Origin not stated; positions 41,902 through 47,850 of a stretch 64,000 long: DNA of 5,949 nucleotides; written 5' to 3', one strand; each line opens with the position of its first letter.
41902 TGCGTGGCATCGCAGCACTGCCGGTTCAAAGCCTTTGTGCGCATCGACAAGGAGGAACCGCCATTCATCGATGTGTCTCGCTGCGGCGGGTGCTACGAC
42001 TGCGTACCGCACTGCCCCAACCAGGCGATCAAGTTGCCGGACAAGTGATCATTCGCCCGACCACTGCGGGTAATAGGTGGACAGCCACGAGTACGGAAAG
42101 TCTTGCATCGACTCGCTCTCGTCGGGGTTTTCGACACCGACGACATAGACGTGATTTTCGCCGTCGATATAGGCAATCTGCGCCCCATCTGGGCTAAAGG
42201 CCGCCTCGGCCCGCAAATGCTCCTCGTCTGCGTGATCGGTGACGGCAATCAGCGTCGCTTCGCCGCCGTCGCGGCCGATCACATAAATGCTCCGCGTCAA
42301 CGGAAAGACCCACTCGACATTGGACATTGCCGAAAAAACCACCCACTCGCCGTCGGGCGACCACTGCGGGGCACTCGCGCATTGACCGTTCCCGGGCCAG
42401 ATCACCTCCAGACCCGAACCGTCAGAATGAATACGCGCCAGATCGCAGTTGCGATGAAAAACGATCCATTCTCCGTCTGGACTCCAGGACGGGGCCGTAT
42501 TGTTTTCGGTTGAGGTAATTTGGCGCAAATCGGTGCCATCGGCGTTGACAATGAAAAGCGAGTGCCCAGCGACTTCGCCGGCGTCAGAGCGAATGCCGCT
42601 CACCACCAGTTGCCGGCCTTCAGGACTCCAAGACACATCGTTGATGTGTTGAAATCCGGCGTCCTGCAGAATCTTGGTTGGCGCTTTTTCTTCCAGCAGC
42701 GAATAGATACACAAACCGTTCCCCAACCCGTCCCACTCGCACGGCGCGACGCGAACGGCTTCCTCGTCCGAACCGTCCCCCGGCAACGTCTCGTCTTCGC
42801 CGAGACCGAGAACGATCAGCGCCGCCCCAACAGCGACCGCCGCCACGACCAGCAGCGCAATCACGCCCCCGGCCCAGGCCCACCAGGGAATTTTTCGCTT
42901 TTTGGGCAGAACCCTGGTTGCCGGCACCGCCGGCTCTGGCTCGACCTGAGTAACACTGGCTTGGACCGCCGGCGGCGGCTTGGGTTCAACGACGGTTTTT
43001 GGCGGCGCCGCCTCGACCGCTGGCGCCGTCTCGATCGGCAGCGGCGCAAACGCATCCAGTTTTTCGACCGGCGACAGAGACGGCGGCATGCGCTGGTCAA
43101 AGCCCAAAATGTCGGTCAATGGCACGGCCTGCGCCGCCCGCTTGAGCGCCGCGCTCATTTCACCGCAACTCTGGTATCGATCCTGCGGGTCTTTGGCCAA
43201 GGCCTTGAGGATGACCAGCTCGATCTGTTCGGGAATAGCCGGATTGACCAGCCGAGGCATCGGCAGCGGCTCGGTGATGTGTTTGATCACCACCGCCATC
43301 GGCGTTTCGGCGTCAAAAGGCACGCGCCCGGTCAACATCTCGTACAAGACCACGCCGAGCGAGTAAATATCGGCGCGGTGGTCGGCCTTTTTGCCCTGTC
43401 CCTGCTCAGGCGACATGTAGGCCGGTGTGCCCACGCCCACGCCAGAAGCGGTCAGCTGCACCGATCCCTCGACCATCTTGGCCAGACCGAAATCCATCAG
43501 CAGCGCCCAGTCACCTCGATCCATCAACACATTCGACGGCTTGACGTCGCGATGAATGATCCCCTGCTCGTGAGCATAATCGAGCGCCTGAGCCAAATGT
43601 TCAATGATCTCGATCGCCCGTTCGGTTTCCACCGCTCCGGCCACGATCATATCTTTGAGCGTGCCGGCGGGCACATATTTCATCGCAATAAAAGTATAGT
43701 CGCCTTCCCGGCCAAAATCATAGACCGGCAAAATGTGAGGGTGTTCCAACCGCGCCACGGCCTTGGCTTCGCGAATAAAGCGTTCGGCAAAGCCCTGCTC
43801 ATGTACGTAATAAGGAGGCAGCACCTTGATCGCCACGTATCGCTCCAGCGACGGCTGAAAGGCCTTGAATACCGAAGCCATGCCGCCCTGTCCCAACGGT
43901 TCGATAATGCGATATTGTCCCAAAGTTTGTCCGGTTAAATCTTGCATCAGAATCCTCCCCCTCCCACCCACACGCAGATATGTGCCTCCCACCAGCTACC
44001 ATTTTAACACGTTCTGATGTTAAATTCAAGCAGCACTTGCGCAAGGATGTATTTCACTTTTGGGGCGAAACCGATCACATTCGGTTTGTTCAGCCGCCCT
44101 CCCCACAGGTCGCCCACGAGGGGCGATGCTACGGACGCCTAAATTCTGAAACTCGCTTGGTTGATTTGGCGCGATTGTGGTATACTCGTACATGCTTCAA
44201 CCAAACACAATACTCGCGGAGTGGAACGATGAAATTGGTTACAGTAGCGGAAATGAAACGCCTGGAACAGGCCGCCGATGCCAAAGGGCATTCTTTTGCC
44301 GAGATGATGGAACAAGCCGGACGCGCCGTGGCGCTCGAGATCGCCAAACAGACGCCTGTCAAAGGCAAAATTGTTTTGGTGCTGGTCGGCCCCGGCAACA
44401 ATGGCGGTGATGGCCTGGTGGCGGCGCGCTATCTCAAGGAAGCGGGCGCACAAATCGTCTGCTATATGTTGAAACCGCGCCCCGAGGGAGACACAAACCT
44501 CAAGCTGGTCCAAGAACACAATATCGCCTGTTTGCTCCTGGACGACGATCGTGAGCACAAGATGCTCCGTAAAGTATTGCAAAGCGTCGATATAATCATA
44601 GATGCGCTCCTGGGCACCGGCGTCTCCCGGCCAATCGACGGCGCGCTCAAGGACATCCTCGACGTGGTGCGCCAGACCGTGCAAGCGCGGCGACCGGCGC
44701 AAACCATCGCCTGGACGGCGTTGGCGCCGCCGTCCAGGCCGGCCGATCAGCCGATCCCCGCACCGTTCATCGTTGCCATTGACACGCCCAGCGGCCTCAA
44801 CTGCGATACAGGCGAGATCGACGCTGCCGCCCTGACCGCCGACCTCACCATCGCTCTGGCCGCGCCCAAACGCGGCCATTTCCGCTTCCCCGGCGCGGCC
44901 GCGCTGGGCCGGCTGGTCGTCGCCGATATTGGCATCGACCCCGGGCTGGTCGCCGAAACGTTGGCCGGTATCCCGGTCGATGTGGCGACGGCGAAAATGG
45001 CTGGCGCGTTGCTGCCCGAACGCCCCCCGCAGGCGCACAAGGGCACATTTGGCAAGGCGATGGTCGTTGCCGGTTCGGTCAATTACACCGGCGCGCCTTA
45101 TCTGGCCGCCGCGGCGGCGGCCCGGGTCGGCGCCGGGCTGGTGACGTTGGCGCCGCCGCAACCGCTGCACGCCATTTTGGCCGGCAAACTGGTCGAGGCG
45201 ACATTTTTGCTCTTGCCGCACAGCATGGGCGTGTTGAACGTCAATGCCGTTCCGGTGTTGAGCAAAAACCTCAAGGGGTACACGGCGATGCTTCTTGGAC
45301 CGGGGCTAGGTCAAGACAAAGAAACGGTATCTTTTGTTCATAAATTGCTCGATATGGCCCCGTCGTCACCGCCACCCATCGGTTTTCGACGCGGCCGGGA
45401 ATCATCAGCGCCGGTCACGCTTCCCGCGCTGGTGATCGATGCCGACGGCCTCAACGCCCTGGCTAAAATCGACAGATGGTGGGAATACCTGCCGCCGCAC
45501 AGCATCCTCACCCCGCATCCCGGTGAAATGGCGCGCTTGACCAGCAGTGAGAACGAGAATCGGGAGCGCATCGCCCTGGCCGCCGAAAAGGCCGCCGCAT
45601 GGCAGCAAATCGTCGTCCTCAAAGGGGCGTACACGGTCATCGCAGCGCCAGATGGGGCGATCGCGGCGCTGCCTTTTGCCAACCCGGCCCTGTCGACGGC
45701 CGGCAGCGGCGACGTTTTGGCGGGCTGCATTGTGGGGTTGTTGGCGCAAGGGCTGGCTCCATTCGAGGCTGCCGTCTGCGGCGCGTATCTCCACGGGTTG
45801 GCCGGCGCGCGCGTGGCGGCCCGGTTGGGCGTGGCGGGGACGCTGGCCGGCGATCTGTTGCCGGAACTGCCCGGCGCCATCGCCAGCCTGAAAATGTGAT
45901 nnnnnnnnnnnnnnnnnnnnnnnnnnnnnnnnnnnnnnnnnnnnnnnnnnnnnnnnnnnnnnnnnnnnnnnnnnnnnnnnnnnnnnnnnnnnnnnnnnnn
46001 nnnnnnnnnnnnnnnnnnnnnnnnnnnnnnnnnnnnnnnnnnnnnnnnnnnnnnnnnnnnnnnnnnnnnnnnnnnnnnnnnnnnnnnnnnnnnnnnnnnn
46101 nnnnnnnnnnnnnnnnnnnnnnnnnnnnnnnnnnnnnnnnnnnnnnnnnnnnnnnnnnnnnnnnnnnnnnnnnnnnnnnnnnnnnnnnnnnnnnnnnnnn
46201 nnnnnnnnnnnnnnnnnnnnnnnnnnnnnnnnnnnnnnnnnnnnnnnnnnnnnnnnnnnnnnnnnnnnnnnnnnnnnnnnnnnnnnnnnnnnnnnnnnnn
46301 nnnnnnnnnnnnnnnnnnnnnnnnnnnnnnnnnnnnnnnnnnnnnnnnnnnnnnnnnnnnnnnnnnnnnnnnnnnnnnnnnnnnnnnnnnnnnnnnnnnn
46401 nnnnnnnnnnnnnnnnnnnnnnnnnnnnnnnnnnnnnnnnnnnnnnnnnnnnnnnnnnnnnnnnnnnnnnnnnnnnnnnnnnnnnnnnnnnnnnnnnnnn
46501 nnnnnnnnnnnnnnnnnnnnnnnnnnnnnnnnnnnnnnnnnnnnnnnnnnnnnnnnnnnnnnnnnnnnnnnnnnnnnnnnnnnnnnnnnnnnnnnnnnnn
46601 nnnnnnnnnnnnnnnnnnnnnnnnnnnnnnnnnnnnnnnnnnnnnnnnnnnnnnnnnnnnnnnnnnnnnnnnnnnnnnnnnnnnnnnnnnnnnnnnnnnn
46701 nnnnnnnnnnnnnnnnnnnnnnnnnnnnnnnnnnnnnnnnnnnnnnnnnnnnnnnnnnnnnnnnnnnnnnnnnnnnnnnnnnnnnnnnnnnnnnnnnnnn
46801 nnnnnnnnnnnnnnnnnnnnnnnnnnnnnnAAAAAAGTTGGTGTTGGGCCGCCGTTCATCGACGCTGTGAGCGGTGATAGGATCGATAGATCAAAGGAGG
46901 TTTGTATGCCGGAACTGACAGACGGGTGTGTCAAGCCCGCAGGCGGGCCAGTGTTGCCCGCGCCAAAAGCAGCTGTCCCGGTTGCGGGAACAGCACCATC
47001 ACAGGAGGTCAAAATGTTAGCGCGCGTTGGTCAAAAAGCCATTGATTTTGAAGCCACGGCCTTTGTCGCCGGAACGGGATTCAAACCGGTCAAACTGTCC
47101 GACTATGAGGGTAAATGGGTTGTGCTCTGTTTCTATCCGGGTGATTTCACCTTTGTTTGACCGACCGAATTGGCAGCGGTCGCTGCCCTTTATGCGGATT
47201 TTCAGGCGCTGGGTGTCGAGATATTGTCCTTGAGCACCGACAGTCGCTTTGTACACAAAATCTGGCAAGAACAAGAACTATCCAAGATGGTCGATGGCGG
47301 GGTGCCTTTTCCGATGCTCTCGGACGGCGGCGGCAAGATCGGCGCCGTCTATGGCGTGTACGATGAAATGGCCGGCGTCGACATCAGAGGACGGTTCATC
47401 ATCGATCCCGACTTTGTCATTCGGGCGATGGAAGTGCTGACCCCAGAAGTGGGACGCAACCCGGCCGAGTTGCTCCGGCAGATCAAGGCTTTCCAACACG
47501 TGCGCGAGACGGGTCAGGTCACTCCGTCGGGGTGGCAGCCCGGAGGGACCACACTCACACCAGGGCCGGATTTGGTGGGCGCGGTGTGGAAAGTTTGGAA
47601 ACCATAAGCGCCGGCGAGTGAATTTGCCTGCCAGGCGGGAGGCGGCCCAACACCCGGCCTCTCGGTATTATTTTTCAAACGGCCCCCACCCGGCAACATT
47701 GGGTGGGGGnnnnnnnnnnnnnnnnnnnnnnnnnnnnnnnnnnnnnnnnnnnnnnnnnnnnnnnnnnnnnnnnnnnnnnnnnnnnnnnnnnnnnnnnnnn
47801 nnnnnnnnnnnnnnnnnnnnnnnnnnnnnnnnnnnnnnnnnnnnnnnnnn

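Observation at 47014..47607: Probable selenocysteine-containing peroxiredoxin: in-frame TGA at the peroxidatic Cys position plus a downstream SECIS-like hairpin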

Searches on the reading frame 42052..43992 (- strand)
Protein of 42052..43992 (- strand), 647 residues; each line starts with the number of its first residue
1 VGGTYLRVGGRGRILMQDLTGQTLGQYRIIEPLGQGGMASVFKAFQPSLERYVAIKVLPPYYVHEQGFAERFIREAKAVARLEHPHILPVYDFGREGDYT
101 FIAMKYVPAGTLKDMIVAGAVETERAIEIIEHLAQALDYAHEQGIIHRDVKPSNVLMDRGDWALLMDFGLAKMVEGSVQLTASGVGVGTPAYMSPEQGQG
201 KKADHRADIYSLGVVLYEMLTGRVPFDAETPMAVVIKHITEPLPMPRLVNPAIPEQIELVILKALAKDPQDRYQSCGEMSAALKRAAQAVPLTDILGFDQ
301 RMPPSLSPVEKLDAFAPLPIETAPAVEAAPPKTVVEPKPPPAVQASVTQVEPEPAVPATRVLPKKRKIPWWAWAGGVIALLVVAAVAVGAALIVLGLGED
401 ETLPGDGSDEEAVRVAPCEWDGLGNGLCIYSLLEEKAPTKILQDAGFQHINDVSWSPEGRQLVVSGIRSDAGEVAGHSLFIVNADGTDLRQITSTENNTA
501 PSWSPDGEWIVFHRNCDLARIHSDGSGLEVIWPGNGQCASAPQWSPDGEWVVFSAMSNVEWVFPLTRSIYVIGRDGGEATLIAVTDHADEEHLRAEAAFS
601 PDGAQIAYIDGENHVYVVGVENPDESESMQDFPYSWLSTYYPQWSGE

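Call 13: search_protein_families(library=ncbifam, proteins=[window:42052-43992:-], max_evalue=0.00001)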
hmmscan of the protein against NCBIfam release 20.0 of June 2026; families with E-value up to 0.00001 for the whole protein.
window:42052-43992:- (647 aa): 20 families
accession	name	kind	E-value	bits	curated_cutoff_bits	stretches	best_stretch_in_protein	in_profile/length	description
NF033483.0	PknB_PASTA_kin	equivalog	2.3e-104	350.4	450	1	25-393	7-356/563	Stk1 family PASTA domain-containing Ser/Thr kinase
NF052427.1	StpK7MSMEG_1200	equivalog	1.2e-73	248.6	900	1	22-290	4-272/601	serine/threonine protein kinase StpK7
NF047741.1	antiphage_MADS6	equivalog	2.6e-49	168.3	460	2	121-289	296-463/612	methylation-associated defense system protein kinase MAD6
NF009651.0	PRK13184.1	equivalog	1.8e-48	165.2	839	1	25-286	2-290/932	serine/threonine-protein kinase PknD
TIGR03903.1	TOMM_kin_cyc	equivalog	3.4e-38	131.2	705.75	1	52-299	5-257/1267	TOMM system kinase/cyclase fusion protein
NF053615.1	SerThrKinAfsKStmc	equivalog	5.9e-31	107.9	1300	1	23-242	11-229/809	protein serine/threonine kinase AfsK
NF033442.0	BREX_PglW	equivalog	7.7e-26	90.1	990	1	21-289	507-772/1391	BREX system serine/threonine kinase PglW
NF038150.1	lanthi_synth_IV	equivalog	1.1e-25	90.1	650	1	25-295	189-460/851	class IV lanthionine synthetase LanL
NF038151.1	lanthi_synth_III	equivalog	1.6e-15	56.6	575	1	70-226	268-429/833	class III lanthionine synthetase LanKC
TIGR02800.1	propeller_TolB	equivalog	4.6e-15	55.5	343.15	1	454-629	241-403/418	Tol-Pal system beta propeller repeat protein TolB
TIGR03724.2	arch_bud32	equivalog_domain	2.2e-09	37.1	125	1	70-175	38-135/193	KEOPS complex kinase/ATPase Bud32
NF043056.1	T4SS_LegK1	equivalog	2.7e-09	36.1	550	1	124-218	188-282/516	Dot/Icm T4SS effector kinase LegK1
NF011463.0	PRK14879.1-4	equivalog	5.4e-09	35.8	188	1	69-174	62-163/237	Kae1-associated kinase Bud32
NF011464.0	PRK14879.1-7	equivalog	1.8e-08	34.4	246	1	69-175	50-153/221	Kae1-associated kinase Bud32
NF007174.0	PRK09605.1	equivalog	2.1e-07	29.8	447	1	70-174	381-476/535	bifunctional N(6)-L-threonylcarbamoyladenine synthase/serine/threonine protein kinase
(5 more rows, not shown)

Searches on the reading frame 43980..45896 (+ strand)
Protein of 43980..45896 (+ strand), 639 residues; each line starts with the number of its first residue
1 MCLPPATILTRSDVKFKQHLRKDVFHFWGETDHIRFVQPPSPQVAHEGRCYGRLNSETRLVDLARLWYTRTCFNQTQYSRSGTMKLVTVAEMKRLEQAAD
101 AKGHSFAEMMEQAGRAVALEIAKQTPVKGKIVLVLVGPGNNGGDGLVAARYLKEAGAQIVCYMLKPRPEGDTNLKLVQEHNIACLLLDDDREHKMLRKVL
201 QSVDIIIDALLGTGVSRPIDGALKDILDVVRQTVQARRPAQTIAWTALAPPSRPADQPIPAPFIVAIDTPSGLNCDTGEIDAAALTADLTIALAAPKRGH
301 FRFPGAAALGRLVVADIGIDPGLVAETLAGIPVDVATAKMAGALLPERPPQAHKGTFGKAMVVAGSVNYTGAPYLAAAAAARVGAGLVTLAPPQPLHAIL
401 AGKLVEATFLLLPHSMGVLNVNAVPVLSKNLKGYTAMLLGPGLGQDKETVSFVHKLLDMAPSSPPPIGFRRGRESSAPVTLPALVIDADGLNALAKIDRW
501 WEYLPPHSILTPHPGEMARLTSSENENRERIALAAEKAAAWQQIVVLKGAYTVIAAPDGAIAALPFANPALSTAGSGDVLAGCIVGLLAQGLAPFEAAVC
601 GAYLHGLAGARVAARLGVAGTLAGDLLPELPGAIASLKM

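Call 13: search_protein_families(library=ncbifam, proteins=[window:43980-45896:+], max_evalue=0.00001)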
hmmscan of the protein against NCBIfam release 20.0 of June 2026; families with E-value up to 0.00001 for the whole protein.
window:43980-45896:+ (639 aa): 3 families
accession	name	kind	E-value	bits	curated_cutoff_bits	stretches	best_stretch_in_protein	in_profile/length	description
NF007856.0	PRK10565.1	equivalog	3.7e-63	213.9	703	3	484-631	350-495/510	bifunctional ADP-dependent NAD(P)H-hydrate dehydratase/NAD(P)H-hydrate epimerase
TIGR00196.1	yjeF_cterm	hypoth_equivalog_domain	1.6e-56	191.7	129.85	1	340-633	7-274/277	NAD(P)H-hydrate dehydratase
TIGR00197.1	yjeF_nterm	hypoth_equivalog_domain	3.3e-39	134.7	88.6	2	87-233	4-146/206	NAD(P)H-hydrate epimerase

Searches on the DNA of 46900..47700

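Call 9: search_rna_families(source=window, start=46900, end=47700, threshold=evalue, max_evalue=10)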
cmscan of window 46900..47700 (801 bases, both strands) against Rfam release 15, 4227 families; matches with E-value up to 10: 1.
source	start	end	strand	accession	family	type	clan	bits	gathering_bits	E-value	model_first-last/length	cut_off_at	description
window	47595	47670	-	RF02681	Twister-sister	Gene; ribozyme;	-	18.2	34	0.5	1-81/81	no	Twister_sister_ribozyme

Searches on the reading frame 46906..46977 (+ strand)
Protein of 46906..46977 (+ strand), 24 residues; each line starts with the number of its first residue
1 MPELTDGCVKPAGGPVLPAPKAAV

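Call 74: search_solved_structures(query=A3, max_evalue=10, show_alignments=4)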
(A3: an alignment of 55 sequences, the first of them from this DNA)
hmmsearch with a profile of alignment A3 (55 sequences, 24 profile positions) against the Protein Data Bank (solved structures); distinct sequences matched with E-value up to 10: 1.
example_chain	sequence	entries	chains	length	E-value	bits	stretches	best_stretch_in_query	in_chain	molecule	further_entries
8b9z_s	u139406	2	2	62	0.55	13.3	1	8-22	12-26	NADH dehydrogenase [ubiquinone] flavoprotein 3, mitochondrial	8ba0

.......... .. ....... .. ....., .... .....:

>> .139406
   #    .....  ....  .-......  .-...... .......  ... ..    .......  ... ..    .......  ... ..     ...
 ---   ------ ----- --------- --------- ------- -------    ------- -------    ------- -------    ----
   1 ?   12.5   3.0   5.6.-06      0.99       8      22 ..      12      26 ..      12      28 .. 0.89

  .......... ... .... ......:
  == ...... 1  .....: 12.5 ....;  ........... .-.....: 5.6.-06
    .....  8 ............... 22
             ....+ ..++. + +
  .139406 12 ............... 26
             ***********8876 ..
